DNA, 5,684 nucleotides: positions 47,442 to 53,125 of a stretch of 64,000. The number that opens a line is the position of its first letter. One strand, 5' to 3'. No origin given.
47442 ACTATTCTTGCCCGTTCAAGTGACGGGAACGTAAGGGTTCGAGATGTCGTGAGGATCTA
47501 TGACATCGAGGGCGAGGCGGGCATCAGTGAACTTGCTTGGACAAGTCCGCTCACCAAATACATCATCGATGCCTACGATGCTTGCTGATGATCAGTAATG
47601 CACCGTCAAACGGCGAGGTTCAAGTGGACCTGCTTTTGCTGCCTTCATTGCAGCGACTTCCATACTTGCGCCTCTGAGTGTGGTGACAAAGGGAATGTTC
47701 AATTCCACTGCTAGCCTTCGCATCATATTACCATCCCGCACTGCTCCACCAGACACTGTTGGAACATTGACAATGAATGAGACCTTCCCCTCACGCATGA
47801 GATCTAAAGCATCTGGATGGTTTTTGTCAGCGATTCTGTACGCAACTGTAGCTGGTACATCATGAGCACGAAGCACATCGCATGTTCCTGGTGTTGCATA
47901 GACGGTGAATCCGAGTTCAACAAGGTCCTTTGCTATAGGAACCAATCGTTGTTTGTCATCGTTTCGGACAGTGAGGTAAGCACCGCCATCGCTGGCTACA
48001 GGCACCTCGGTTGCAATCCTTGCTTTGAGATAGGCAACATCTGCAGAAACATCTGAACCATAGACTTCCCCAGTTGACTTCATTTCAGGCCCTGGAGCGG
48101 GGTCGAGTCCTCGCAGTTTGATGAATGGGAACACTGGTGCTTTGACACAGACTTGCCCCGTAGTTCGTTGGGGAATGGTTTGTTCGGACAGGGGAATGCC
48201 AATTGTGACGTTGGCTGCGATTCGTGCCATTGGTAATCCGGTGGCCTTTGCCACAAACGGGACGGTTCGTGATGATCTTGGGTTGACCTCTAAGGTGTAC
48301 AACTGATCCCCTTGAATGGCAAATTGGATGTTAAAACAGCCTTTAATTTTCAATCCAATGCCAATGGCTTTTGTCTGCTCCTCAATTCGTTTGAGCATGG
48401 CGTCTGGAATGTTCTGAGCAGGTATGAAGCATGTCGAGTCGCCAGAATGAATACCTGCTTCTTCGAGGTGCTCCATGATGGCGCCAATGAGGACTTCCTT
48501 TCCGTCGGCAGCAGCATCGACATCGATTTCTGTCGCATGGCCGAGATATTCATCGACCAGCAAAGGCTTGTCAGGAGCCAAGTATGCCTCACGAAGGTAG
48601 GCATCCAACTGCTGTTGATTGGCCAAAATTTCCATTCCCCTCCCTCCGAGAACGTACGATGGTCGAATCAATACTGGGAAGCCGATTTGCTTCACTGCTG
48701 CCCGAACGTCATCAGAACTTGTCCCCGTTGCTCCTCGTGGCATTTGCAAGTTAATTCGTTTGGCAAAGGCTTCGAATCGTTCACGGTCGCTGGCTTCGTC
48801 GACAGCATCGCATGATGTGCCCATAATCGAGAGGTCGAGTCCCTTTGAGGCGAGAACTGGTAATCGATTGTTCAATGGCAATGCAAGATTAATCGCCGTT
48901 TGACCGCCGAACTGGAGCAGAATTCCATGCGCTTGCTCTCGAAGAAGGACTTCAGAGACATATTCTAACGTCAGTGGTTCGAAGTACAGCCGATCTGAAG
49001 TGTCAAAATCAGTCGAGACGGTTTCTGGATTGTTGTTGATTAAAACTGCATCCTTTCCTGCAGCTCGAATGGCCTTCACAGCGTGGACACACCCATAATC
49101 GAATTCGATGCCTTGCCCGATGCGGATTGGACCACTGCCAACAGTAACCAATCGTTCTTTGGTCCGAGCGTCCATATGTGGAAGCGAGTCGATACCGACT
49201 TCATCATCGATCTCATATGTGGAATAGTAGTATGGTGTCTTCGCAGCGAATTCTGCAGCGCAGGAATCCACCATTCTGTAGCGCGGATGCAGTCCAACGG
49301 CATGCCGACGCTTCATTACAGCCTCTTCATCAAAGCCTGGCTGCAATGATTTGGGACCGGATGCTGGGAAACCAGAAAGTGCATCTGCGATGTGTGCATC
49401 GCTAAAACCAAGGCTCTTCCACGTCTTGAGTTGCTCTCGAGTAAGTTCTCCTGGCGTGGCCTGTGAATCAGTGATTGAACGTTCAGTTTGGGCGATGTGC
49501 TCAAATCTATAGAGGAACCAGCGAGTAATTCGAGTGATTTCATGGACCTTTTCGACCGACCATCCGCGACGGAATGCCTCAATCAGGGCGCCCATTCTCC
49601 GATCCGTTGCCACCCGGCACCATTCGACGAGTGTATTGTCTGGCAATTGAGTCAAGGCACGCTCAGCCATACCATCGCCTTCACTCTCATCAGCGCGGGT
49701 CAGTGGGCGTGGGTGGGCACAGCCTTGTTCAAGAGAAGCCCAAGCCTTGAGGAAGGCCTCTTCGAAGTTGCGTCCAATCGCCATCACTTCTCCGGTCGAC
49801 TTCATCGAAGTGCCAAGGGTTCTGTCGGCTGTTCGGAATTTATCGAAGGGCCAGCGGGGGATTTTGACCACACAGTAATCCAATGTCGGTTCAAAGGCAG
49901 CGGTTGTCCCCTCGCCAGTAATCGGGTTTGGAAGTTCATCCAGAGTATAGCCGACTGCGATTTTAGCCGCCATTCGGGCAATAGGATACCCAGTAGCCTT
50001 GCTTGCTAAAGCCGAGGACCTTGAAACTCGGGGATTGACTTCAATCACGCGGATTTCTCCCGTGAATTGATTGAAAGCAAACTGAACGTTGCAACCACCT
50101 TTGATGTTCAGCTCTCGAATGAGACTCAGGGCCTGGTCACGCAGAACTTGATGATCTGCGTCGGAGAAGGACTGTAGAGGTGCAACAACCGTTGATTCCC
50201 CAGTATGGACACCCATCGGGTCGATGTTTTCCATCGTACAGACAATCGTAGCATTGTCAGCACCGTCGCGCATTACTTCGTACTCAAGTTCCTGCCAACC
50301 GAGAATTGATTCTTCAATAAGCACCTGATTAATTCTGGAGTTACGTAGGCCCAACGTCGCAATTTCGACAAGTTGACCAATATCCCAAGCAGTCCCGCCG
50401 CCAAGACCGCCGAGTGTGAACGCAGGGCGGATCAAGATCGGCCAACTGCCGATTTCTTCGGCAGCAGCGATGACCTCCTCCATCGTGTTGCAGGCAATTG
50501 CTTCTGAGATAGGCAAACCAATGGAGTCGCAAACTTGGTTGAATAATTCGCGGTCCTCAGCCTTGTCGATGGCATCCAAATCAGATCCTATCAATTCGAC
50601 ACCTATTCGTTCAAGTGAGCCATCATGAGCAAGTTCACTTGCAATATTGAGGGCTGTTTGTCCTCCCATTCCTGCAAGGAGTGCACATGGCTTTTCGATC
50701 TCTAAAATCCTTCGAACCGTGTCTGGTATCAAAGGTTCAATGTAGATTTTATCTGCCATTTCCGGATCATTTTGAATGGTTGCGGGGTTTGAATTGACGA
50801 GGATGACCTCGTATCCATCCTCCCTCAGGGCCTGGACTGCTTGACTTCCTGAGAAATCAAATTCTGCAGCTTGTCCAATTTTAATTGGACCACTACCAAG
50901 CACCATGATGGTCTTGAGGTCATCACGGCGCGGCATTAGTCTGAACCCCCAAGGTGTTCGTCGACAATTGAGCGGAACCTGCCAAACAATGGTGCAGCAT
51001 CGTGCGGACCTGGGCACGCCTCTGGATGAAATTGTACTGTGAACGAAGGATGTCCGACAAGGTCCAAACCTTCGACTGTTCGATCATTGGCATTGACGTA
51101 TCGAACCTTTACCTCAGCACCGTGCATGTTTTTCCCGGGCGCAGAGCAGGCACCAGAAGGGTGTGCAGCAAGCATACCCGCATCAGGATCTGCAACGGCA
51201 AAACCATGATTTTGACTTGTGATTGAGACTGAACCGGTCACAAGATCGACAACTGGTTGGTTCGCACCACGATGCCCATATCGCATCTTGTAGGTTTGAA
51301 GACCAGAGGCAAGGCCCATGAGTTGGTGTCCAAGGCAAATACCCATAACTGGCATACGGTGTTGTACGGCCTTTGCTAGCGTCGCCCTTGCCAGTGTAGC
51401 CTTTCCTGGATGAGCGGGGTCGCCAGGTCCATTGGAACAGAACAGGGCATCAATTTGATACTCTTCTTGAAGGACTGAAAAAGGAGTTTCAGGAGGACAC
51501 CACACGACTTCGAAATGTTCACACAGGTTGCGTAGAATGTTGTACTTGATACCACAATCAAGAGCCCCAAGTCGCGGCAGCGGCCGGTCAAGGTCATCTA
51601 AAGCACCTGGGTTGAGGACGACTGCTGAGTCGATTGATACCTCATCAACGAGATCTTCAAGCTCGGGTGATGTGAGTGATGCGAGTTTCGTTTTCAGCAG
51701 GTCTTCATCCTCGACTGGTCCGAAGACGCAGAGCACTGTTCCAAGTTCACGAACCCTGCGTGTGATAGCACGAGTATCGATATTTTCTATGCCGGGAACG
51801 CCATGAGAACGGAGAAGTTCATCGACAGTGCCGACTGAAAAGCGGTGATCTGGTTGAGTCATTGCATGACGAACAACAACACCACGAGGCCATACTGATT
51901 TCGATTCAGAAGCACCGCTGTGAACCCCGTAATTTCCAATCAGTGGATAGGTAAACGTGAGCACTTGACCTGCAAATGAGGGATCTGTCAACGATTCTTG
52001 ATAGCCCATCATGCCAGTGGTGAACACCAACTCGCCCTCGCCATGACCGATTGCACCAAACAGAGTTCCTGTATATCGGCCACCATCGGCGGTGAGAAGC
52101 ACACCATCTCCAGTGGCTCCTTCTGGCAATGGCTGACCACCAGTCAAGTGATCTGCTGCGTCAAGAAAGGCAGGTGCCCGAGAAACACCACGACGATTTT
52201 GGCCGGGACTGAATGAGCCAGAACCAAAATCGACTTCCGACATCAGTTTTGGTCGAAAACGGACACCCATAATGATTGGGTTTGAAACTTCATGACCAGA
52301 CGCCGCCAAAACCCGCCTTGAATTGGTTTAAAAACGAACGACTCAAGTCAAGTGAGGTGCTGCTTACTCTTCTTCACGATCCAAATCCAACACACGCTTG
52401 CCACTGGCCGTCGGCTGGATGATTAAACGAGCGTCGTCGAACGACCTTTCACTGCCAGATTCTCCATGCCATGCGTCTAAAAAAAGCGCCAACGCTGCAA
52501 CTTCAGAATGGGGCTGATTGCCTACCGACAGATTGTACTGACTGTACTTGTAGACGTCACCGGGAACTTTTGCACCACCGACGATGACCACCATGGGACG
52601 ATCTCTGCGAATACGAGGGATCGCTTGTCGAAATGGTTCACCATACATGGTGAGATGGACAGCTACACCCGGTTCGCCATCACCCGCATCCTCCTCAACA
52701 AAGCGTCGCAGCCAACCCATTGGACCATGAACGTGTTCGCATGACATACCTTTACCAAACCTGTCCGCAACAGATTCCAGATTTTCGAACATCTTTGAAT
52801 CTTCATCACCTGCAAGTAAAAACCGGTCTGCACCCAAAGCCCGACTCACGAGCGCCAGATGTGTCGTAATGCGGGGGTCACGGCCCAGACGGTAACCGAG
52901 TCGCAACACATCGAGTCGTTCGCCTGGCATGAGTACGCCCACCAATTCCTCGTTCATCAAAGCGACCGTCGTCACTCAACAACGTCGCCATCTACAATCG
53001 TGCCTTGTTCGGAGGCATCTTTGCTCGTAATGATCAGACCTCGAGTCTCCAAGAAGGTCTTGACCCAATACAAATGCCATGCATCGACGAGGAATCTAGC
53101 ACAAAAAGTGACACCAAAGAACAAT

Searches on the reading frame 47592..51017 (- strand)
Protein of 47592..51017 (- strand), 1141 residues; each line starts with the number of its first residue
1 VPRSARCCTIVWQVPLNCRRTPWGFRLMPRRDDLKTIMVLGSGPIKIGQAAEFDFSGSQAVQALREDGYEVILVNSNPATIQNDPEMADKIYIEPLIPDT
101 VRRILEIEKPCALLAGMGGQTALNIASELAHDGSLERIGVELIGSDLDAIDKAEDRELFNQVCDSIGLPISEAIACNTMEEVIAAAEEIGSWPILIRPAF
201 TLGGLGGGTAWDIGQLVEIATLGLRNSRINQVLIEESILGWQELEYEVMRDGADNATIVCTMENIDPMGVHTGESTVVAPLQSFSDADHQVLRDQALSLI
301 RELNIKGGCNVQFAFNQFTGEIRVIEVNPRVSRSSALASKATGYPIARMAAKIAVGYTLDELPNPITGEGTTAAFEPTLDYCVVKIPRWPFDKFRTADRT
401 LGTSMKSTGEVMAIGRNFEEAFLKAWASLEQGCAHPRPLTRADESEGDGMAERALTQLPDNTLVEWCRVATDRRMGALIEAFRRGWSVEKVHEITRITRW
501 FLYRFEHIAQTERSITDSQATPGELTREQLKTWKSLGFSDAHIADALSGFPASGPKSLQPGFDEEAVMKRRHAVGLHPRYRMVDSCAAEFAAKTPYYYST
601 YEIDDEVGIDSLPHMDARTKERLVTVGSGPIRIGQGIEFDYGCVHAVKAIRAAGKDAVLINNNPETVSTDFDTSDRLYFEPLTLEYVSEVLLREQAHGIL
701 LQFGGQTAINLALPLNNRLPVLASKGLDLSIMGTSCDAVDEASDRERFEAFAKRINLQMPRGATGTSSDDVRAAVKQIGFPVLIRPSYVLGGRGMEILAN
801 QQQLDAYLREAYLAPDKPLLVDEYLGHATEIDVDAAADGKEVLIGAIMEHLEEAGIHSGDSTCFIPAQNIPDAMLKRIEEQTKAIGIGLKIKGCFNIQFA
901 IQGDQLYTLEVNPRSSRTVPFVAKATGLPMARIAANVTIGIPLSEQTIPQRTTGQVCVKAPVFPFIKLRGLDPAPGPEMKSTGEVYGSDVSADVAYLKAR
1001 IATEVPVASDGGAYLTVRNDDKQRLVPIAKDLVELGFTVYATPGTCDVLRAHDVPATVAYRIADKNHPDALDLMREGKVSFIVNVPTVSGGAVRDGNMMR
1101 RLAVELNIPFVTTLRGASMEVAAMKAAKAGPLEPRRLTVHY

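Call 54: search_protein_families(library=pfam, proteins=[window:47592-51017:-], max_evalue=0.00001)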
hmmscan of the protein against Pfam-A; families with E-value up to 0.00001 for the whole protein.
window:47592-51017:- (1141 aa): 8 families
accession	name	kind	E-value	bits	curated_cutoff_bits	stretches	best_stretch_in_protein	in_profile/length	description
PF02786.22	CPSase_L_D2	-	5.2e-101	337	19.8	2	155-361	1-210/211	Carbamoyl-phosphate synthase L chain, ATP binding domain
PF25596.1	CPSase_L_D1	-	7e-88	290.8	27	2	35-152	3-118/118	Carbamoyl phosphate synthase preATP-grasp domain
PF02787.25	CPSase_L_D3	-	1.7e-23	82.8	26.6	1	468-545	4-78/80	Carbamoyl-phosphate synthetase large chain, oligomerisation domain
PF02142.27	MGS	-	8.2e-18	64.8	24.1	1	1025-1112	2-94/94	MGS-like domain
PF02222.28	ATP-grasp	-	1.8e-12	47.7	27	1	752-915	3-163/179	ATP-grasp domain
PF15632.11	ATPgrasp_Ter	-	9.1e-11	42.1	29.1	0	818-947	4-115/131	ATP-grasp in the biosynthetic pathway with Ter operon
PF07478.18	Dala_Dala_lig_C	-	8e-10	39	24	0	768-913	25-174/204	D-ala D-ala ligase C-terminus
PF02655.19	ATP-grasp_3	-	1.3e-06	29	23.2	0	756-914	15-156/160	ATP-grasp domain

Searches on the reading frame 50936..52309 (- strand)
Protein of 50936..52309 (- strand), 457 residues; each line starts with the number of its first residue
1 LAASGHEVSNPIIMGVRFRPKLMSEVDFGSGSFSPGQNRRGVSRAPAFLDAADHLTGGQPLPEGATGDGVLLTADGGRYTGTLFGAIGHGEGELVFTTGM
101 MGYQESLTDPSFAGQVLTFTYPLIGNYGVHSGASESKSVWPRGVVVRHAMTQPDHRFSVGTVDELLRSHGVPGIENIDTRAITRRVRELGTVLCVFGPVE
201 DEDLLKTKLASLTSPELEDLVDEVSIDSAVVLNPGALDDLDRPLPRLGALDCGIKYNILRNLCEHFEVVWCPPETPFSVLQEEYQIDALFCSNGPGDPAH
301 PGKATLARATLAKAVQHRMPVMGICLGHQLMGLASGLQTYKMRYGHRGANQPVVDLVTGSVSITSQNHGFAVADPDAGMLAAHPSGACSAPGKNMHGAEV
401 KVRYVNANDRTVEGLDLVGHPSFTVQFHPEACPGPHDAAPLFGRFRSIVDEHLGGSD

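Call 54: search_protein_families(library=pfam, proteins=[window:50936-52309:-], max_evalue=0.00001)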
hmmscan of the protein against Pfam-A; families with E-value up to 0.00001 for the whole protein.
window:50936-52309:- (457 aa): 3 families
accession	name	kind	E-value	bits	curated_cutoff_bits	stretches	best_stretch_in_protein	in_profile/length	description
PF00988.28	CPSase_sm_chain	-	5.6e-42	143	27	1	71-194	1-124/126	Carbamoyl-phosphate synthase small chain, CPSase domain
PF00117.34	GATase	-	9.6e-36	123.7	22.8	1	250-445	3-187/190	Glutamine amidotransferase class-I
PF07722.19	Peptidase_C26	-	1.8e-07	31.6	20.5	1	298-430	85-219/219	Peptidase C26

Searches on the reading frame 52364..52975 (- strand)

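Call 54: search_protein_families(library=pfam, proteins=[window:52364-52975:-], max_evalue=0.00001)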
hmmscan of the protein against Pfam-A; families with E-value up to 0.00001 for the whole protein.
window:52364-52975:- (203 aa): 1 family
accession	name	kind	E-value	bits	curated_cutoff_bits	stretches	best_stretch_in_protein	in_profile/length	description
PF01994.21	Trm56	-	1e-31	109.8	25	1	101-195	23-118/119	tRNA ribose 2'-O-methyltransferase, aTrm56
